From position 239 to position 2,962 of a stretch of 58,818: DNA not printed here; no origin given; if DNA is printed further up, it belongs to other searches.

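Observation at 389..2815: Unusual single-polypeptide fusion of an actin-fold domain to a PilT-type ATPase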

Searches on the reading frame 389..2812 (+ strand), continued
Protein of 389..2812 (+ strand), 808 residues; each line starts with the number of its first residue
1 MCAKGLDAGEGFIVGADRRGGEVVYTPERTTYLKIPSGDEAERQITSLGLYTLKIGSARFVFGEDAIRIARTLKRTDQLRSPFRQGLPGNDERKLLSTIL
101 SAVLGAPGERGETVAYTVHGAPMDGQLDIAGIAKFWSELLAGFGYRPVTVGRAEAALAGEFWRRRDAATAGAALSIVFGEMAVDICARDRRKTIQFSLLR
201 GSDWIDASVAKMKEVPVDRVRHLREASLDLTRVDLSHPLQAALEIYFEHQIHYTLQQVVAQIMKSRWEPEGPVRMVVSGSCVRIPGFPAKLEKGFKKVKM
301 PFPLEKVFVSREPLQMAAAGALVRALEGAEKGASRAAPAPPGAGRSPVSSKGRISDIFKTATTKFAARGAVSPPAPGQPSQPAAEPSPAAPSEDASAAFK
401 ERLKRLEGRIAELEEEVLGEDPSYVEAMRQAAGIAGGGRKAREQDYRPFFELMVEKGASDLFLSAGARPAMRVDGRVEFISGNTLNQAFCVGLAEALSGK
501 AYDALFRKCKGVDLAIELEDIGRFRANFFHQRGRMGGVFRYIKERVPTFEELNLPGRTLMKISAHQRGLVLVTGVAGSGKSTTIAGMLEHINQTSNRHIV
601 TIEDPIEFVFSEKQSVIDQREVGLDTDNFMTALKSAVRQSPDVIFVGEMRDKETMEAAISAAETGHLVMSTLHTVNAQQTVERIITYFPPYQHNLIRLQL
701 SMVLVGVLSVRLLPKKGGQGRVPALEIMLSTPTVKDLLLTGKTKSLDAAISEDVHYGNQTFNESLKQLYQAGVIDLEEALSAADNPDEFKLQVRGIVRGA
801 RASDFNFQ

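Call 23: find_related_loci(query=A1, collection=genome_contigs, flank=8000)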
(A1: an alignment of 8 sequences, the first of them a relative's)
Query A1 (808 aa) in genome_contigs; peptide patterns used: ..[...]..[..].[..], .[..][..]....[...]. (x = any residue, [..] = any of these).
96 stretches matched a pattern; 6 encode a relative of the query (tblastn E <= 1e-3); 6 distinct loci.
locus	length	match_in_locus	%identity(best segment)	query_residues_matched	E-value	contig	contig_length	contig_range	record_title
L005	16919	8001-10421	51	1-807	0e+0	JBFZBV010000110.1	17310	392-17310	MAG: Planctomycetota bacterium isolate PPR_0505 k121_1008240, whole genome shotgun sequence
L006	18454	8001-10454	52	1-807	0e+0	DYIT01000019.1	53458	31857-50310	MAG TPA_asm: Candidatus Kuenenia stuttgartiensis isolate FI88_62_9 Afr_mines_FI88_264_length_53458_cov_4_152894, whole g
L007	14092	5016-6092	53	445-802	3e-122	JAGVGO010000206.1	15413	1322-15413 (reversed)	MAG: Planctomycetota bacterium isolate DeMMO2_28 c_000000018762, whole genome shotgun sequence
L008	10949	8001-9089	52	442-805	2e-113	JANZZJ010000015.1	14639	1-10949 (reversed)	MAG: Candidatus Sumerlaeaceae bacterium isolate SKW119 k141_1303892, whole genome shotgun sequence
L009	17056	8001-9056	52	453-805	1e-112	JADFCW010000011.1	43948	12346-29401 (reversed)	MAG: Candidatus Sumerlaeota bacterium isolate DG2.163 NODE_8_length_43948_cov_2.370636, whole genome shotgun sequence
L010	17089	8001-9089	52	442-805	5e-112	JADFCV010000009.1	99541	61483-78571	MAG: Candidatus Sumerlaeota bacterium isolate QZM1.54 NODE_9_length_99541_cov_4.508940, whole genome shotgun sequence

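Call 55: search_protein_families(library=ncbifam, proteins=[L001:17053-19491:+, L001:7993-9705:+, L001:9699-10001:+], max_evalue=0.01)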
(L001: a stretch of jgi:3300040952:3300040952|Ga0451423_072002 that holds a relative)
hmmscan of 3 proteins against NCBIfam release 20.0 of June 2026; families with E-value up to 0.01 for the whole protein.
L001:17053-19491:+ (813 aa): 5 families
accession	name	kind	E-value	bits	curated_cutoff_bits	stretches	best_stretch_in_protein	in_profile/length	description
TIGR02037.1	degP_htrA_DO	subfamily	0.0002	20.4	416.2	1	24-115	235-322/434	Do family serine endopeptidase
NF008147.1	PRK10898.1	equivalog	0.00043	19.5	408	1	26-112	257-339/352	outer membrane-stress sensor serine endopeptidase DegS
TIGR02038.1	protease_degS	equivalog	0.001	18.3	422.95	1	41-79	272-310/351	outer membrane-stress sensor serine endopeptidase DegS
NF040960.1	MamE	equivalog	0.0013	17.4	800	1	26-83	569-631/659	magnetosome formation protease MamE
NF041199.1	trx7_PDZ_seleno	equivalog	0.0032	16.4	300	1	47-115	317-385/390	Trx7/PDZ domain-containing (seleno)protein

L001:7993-9705:+ (571 aa): 36 families (the best 25 are shown)
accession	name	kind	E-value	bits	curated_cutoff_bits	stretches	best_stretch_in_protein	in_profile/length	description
NF042972.1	AcrlCoAredClosAcrC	equivalog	1.3e-110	369.7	640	1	1-310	1-309/378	acryloyl-CoA reductase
TIGR00750.1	lao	equivalog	1.3e-81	274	240.75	1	364-554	1-191/300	methylmalonyl Co-A mutase-associated GTPase MeaB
NF045552.1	GlutCoADH_Des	equivalog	2.7e-77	260.6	470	1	1-311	1-312/387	glutaryl-CoA dehydrogenase Acd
NF058590.1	AcCoDHFadEBacil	equivalog_domain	2.1e-76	257.7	600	1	4-310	20-324/586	acyl-CoA dehydrogenase FadE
NF043006.1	CyhCrbnylCoADH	equivalog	3.1e-68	230.5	650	1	6-311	5-309/380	cyclohexane-1-carbonyl-CoA dehydrogenase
NF042439.1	SulpropCoADesulf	equivalog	9.4e-66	222.1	600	1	14-312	2-304/379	3-sulfinopropanoyl-CoA desulfinase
NF045652.1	ProlPCPDhRedW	equivalog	1.2e-64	218.5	650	1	9-305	4-302/376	L-prolyl-[peptidyl-carrier protein] dehydrogenase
NF006958.0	PRK09435.1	equivalog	1.8e-63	214.6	329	1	355-553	11-213/333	methylmalonyl Co-A mutase-associated GTPase MeaB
NF053553.1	prodigi_MBC_PigA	equivalog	2.3e-62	211.3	500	1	1-311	1-313/381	prodigiosin MBC biosynthesis dehydrogenase PigA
TIGR03207.1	cyc_hxne_CoA_dh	equivalog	1.1e-56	192.1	575.35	1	5-310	1-305/372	cyclohexanecarboxyl-CoA dehydrogenase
NF008997.0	PRK12341.1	equivalog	4.9e-48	164.1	537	1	1-314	1-313/382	acyl-CoA dehydrogenase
NF002885.1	PRK03354.1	equivalog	1e-44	153.1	540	1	1-313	1-309/378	crotonobetainyl-CoA dehydrogenase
NF045497.1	IsobCoAmut_IcmF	equivalog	2.6e-38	131.5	1500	1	363-562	151-356/1076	fused isobutyryl-CoA mutase/GTPase IcmF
NF052270.1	Staph_DH_FadE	equivalog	1.9e-36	125.6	600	1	70-314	89-330/400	acyl-CoA dehydrogenase FadE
NF049984.1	Rv1679_FadE16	equivalog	7.9e-33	114.2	600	1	23-303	11-290/371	Rv1679 family acyl-CoA dehydrogenase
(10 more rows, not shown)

L001:9699-10001:+ (101 aa): 2 families
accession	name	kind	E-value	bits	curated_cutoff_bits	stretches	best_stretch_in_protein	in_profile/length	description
TIGR00750.1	lao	equivalog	0.00081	18.6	240.75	1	2-85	216-297/300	methylmalonyl Co-A mutase-associated GTPase MeaB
NF006958.0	PRK09435.1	equivalog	0.0053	15.8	329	1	4-90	241-328/333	methylmalonyl Co-A mutase-associated GTPase MeaB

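Call 58: search_protein_families(library=pfam, proteins=[L007:6137-7024:+, L007:7024-8163:+, L007:3317-4006:-, L007:2440-3297:-, L007:159-2435:-, L010:6353-7810:-, L010:5158-6270:-, L010:12242-13486:-, L010:13486-14784:-, L010:1953-3056:+], max_evalue=0.0001)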
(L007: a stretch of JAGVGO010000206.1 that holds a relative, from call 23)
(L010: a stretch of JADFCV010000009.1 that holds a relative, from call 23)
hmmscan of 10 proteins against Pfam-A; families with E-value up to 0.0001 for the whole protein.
L007:6137-7024:+ (296 aa): 3 families
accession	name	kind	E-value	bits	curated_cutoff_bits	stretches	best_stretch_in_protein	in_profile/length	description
PF17820.7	PDZ_6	-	2.4e-08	34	27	1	231-284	2-54/54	PDZ domain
PF13180.12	PDZ_2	-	1.6e-06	28.7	27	1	223-292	8-77/80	PDZ domain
PF00595.29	PDZ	-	4.8e-06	27.3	23.2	1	224-264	23-62/81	PDZ domain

L007:7024-8163:+ (380 aa): 3 families
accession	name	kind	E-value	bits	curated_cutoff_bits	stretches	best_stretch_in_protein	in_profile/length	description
PF00035.32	dsrm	-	2.1e-28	99.1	23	2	174-240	1-66/66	Double-stranded RNA binding motif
PF14622.11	Ribonucleas_3_3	-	1.5e-27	96.8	35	1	35-158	3-124/128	Ribonuclease-III-like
PF00636.31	Ribonuclease_3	-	3.8e-21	76.2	27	1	56-145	1-101/102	Ribonuclease III domain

L007:3317-4006:- (230 aa): 1 family
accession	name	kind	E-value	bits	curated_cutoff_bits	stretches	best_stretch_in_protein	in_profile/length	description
PF03167.25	UDG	-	3.2e-11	43.9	24.3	1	44-218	4-135/141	Uracil DNA glycosylase superfamily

L007:2440-3297:- (286 aa): 1 family
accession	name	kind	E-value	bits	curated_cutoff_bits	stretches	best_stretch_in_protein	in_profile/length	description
PF00899.27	ThiF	-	2e-37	129.1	28.1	1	30-239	15-210/238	ThiF family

L007:159-2435:- (759 aa): 0 families

L010:6353-7810:- (486 aa): 3 families
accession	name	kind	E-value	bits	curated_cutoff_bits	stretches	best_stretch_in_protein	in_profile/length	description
PF01595.25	CNNM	-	1.5e-44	152.3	28.4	1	13-207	2-180/181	Cyclin M transmembrane N-terminal domain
PF03471.22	CorC_HlyC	-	7.2e-25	87.2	27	1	387-463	2-80/81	Transporter associated domain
PF00571.33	CBS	-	2.5e-11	44.2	24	1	322-371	6-56/57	CBS domain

L010:5158-6270:- (371 aa): 5 families
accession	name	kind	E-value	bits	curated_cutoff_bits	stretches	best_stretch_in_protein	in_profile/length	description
PF08242.18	Methyltransf_12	-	1.4e-11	45.4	30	1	164-269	1-98/98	Methyltransferase domain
PF08241.18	Methyltransf_11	-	1.8e-11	44.9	21.2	1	164-270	1-94/95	Methyltransferase domain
PF13649.12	Methyltransf_25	-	2e-11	44.9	27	1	164-267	2-97/97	Methyltransferase domain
PF13489.12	Methyltransf_23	-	1.8e-10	41.3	27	1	146-303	7-145/164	Methyltransferase domain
PF13847.12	Methyltransf_31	-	1.4e-06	28.5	27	1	162-275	6-113/145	Methyltransferase domain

L010:12242-13486:- (415 aa): 1 family
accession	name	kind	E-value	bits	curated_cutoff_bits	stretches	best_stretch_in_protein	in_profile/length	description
PF00437.27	T2SSE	-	1.5e-54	185.5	24.9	1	11-286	17-319/370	Type II/IV secretion system protein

L010:13486-14784:- (433 aa): 1 family
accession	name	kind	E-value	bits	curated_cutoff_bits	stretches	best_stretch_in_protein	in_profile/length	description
PF05157.20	MshEN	-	6.4e-12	45.7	23.1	1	72-146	8-82/90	MshEN domain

L010:1953-3056:+ (368 aa): 1 family
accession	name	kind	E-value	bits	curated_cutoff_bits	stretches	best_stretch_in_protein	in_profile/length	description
PF14486.12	DUF4432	-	4.1e-92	308.7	32.5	1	36-339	2-304/304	Domain of unknown function (DUF4432)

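Call 59: find_related_loci(query=A1, collection=metagenome_contigs, flank=8000)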
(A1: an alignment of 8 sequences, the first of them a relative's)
Query A1 (808 aa) in metagenome_contigs; peptide patterns used: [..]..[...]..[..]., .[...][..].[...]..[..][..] (x = any residue, [..] = any of these).
270 stretches matched a pattern; 5 encode a relative of the query (tblastn E <= 1e-3); 5 distinct loci.
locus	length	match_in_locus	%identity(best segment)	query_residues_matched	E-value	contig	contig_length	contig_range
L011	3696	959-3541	56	1-807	0e+0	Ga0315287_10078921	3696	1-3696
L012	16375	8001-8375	31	564-684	3e-6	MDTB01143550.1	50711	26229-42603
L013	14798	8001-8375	31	564-684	3e-6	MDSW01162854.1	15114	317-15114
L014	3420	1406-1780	31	564-684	3e-6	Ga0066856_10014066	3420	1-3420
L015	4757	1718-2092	31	564-684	3e-6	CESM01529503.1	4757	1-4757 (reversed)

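Call 73: predict_structure(alignment_id=A5)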
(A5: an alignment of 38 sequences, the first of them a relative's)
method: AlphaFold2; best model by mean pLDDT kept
length: 808 residues; sequences in the alignment: 38
mean_pLDDT: 79.5   pTM: 0.50
mean pLDDT of the five models: 79.5, 77.4, 77.3, 75.3, 73.1
residues with pLDDT >= 90: 369; 70-90: 228; 50-70: 88; < 50: 123
segments of 3 or more residues with pLDDT < 50: 336-356, 358-394, 416-420, 435-441, 613-622, 624-626, 712-731, 749-759, 805-808
pLDDT, mean of each block of 10 residues (from residue 1): 91 95 95 96 92 95 94 92 93 97 95 97 95 97 97 96 73 96 97 97 97 92 95 95 96 98 96 96 97 96 96 97 94 56 39 46 43 35 38 61 77 50 60 44 74 91 94 87 91 90 84 84 89 90 79 77 89 79 84 84 60 50 50 74 85 82 90 70 76 80 81 40 45 57 51 39 69 82 83 75 49
secondary structure, 60 per line:
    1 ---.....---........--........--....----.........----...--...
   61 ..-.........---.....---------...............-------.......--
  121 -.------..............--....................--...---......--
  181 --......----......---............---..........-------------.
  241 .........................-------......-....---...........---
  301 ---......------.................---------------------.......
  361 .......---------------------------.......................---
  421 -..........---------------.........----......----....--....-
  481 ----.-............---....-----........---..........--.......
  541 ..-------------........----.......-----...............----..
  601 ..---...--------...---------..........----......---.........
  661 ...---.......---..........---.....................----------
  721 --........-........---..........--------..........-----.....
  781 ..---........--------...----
elements in order (helices of 4 or more, strands of 3 or more residues): E4-8 E12-19 E22-29 E32-35 H40-48 E53-55 E58-62 H64-72 H90-104 E112-118 H129-142 E145-151 H152-164 E173-178 E183-188 E193-198 H202-213 H217-226 H240-265 E273-278 H280-283 H287-297 E304-309 H316-332 H354-367 H395-417 H422-431 H447-455 E460-465 E470-473 E476-479 H487-498 H502-505 E511-518 E522-531 E534-542 H556-563 E568-574 H580-594 E599-602 E617-619 H629-638 E643-648 H652-663 E667-673 H677-686 H690-703 E704-710 H723-730 H732-739 H743-752 H761-770 H776-782 H786-793

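Call 80: search_protein_families(library=padloc, proteins=[window:389-2812:+], max_evalue=0.001)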
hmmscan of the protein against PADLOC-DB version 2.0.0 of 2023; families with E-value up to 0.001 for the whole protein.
window:389-2812:+ (808 aa): 2 families
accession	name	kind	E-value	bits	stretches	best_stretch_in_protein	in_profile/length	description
PDLC04140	mad8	-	4.2e-07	27.8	1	562-687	22-113/314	mads_8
PDLC01148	RecD_like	-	0.00096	15.5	0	567-649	328-412/719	RecD/Tra ATPase fused to N-terminal HHH domain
